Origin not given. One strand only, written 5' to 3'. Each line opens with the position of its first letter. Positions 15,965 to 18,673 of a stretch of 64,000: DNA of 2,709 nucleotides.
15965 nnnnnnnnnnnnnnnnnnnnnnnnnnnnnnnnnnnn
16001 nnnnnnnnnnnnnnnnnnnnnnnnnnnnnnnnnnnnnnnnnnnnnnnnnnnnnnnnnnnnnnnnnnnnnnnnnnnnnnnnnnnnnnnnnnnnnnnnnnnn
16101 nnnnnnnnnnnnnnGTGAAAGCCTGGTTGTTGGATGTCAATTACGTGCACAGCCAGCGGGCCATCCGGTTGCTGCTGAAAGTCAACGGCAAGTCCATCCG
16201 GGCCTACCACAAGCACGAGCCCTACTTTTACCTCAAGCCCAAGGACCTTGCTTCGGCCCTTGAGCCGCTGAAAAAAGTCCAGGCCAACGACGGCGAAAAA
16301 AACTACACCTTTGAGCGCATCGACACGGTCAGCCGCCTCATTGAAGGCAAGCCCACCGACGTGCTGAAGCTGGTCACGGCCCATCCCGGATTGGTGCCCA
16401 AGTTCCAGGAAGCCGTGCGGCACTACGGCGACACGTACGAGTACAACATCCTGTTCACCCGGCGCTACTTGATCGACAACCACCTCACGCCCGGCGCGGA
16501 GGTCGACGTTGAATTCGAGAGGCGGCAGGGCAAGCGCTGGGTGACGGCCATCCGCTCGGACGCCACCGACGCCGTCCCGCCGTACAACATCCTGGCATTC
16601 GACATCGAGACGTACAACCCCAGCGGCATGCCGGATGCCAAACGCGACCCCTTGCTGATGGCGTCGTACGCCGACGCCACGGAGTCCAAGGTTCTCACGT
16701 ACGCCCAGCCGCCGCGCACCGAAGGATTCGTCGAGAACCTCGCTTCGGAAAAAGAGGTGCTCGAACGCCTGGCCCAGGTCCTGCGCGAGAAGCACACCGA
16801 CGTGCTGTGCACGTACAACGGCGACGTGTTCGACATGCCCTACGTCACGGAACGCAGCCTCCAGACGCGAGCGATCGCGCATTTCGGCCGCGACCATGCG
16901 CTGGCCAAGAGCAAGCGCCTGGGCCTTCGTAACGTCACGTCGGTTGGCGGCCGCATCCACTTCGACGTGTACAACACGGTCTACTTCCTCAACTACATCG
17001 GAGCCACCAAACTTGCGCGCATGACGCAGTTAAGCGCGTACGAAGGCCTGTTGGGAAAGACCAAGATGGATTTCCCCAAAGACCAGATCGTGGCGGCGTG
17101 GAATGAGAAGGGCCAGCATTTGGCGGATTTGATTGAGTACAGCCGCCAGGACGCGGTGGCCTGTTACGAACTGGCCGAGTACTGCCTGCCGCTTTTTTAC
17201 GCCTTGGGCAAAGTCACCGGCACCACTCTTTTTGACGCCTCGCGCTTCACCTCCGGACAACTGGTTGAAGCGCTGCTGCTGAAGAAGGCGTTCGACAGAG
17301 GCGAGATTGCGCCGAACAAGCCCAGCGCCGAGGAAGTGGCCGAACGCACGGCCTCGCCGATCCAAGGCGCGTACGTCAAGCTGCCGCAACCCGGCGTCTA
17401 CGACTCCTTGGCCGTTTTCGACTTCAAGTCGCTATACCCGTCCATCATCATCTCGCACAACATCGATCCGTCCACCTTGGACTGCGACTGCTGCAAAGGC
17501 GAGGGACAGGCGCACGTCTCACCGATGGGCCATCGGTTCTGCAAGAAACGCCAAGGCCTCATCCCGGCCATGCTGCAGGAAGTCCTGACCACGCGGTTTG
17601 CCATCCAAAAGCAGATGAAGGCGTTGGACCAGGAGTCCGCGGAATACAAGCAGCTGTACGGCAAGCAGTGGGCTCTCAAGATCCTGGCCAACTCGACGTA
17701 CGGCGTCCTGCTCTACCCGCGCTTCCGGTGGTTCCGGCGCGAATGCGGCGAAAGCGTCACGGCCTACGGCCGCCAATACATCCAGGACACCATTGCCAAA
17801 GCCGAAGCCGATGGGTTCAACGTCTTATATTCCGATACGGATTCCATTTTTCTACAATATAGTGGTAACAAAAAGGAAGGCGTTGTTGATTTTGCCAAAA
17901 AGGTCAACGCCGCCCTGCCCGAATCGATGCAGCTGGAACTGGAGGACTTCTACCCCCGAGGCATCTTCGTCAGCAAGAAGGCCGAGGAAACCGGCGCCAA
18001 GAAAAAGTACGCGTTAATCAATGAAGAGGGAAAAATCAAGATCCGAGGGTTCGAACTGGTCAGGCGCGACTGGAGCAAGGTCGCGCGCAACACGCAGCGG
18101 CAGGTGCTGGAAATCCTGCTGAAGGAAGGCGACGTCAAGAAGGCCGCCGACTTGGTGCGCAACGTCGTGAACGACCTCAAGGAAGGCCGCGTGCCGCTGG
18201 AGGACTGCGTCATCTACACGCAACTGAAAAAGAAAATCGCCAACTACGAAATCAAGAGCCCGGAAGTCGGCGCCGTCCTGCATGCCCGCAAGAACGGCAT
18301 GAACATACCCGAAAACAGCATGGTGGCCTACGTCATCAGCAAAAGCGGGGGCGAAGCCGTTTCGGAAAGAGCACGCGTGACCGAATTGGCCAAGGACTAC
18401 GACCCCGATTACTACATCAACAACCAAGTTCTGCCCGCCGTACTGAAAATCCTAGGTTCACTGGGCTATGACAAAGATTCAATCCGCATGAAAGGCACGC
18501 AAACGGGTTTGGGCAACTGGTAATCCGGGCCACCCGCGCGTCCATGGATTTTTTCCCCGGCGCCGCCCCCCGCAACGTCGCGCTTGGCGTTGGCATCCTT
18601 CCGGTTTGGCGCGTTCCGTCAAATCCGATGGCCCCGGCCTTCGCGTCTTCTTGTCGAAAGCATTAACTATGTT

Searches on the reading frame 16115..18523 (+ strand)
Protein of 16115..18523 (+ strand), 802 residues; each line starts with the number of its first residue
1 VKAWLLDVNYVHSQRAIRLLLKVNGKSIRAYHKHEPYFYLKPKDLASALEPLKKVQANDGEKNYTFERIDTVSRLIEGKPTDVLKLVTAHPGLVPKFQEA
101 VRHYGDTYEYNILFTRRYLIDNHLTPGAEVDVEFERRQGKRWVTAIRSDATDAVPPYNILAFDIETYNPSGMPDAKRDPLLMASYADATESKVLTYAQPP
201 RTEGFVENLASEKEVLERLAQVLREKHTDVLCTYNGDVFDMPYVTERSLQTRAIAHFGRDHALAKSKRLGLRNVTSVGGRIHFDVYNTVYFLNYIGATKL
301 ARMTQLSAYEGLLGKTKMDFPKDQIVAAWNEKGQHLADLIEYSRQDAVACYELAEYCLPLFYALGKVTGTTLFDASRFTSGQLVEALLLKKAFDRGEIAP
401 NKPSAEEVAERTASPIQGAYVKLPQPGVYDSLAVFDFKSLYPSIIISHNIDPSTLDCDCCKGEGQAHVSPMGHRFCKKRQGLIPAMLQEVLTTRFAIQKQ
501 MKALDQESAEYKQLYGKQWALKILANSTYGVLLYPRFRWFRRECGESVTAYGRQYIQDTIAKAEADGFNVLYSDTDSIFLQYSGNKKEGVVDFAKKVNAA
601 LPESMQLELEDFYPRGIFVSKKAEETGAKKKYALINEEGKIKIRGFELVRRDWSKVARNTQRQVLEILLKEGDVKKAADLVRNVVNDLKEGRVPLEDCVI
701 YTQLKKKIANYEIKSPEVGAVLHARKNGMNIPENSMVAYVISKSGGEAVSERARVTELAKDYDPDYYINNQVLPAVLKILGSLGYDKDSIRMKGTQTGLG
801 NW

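Call 81: search_protein_families(library=pfam, proteins=[window:16115-18523:+], max_evalue=0.00001)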
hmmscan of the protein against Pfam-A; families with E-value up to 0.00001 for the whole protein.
window:16115-18523:+ (802 aa): 4 families
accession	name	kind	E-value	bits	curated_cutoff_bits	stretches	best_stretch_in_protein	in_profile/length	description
PF00136.26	DNA_pol_B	-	1.3e-63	215.8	23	1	382-780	13-450/453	DNA polymerase family B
PF03104.25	DNA_pol_B_exo1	-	4.6e-28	98.7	23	1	106-289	2-228/242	DNA polymerase family B, exonuclease domain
PF10108.15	DNA_pol_B_exo2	-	3e-07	30.8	24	1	208-352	33-168/213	Predicted 3'-5' exonuclease related to the exonuclease domain of PolB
PF13482.12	RNase_H_2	-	2.4e-06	28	22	1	162-356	3-163/165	RNase_H superfamily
